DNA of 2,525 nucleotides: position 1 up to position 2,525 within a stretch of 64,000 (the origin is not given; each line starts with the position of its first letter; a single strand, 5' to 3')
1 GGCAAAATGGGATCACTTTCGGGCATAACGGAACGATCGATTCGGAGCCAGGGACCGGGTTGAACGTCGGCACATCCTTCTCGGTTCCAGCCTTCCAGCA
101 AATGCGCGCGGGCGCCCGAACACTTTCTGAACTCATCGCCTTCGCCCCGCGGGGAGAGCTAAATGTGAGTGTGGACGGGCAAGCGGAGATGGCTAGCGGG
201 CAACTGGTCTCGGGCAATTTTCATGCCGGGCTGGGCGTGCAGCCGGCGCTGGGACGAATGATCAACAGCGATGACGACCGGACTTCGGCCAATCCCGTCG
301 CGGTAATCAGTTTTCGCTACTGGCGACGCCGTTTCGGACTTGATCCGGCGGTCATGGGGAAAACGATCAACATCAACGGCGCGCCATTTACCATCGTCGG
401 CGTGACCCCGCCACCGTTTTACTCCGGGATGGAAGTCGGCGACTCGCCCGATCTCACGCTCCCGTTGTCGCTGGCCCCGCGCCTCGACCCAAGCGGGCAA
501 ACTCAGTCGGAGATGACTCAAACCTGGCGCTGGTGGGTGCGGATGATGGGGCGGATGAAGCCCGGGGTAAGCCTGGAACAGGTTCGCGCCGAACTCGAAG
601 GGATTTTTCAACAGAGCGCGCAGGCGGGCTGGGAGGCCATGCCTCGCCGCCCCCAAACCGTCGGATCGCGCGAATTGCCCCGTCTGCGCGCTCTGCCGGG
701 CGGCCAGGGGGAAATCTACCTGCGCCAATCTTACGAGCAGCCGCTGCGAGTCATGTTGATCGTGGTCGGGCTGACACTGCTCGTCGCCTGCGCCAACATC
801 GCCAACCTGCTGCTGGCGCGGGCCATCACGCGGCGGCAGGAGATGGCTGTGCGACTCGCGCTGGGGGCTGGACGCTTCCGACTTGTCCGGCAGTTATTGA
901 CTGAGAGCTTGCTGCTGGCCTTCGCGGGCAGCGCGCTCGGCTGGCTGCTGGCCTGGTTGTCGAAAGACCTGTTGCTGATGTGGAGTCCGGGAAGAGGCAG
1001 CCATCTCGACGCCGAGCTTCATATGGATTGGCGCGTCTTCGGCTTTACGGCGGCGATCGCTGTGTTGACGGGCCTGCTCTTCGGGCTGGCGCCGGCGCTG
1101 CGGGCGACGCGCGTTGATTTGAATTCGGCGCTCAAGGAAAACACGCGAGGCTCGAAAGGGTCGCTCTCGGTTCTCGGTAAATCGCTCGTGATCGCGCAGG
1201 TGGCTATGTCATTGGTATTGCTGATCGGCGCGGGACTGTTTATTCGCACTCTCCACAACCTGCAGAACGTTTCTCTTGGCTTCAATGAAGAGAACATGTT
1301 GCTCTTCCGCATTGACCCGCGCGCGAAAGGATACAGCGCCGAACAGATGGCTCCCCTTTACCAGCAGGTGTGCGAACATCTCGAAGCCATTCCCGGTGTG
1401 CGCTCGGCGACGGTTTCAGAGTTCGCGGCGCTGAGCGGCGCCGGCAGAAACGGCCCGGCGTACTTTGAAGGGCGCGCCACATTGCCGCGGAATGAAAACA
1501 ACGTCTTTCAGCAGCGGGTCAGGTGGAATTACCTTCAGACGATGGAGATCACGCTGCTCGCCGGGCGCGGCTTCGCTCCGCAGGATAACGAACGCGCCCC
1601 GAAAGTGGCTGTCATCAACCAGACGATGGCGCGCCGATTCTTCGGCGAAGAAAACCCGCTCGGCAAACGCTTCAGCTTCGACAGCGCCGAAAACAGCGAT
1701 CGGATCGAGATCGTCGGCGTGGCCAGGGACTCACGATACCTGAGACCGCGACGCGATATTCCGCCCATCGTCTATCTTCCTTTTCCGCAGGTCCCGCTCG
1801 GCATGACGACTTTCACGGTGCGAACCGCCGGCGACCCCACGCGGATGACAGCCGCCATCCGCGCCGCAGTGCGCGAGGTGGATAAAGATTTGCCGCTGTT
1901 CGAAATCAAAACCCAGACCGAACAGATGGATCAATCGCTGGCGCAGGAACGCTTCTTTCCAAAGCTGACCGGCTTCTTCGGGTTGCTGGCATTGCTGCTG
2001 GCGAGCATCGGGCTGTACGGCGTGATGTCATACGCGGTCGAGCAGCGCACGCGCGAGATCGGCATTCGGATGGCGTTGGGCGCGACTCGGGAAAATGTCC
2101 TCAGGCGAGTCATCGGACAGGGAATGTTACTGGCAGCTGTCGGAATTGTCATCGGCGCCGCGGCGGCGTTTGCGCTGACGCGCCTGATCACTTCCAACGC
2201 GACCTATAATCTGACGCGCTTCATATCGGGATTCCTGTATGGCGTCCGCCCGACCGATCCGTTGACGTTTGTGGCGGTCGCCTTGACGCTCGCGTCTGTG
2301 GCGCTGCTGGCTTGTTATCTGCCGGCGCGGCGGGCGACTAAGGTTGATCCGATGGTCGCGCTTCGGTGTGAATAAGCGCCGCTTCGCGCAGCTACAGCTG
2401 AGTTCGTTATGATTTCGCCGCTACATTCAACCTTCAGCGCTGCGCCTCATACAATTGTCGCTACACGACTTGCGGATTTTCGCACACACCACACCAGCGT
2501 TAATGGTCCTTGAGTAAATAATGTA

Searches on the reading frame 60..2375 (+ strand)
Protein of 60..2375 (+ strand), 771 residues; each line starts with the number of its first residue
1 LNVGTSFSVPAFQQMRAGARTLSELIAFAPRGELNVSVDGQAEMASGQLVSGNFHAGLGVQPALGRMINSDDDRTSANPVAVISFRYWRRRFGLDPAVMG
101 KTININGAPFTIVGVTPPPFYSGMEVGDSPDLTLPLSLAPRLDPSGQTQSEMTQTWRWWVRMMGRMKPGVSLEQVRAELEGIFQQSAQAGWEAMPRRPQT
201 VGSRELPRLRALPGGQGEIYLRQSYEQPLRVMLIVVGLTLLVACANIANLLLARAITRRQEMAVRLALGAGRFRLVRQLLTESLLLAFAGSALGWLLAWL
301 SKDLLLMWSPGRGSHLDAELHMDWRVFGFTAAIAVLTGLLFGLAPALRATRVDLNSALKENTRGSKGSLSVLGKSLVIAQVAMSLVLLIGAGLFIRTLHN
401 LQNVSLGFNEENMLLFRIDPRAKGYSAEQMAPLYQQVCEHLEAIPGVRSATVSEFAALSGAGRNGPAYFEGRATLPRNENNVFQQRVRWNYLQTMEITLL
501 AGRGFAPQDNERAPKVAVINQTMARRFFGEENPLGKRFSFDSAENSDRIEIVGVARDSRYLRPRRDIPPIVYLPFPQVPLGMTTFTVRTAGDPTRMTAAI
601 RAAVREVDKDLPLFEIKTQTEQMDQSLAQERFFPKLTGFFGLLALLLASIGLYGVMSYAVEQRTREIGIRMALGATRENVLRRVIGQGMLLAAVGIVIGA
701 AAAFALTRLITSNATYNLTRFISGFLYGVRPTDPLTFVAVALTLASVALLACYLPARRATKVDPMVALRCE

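Call 99: search_protein_families(library=pfam, proteins=[window:60-2375:+], max_evalue=0.00001)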
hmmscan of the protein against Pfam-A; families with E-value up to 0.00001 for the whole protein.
window:60-2375:+ (771 aa): 2 families
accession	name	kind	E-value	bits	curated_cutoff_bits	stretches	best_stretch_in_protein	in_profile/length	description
PF12704.14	MacB_PCD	-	2.5e-36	126.4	27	2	21-181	65-206/207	MacB-like periplasmic core domain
PF02687.27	FtsX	-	3.1e-34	118.1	25.5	2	639-764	2-120/120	FtsX-like permease C-terminal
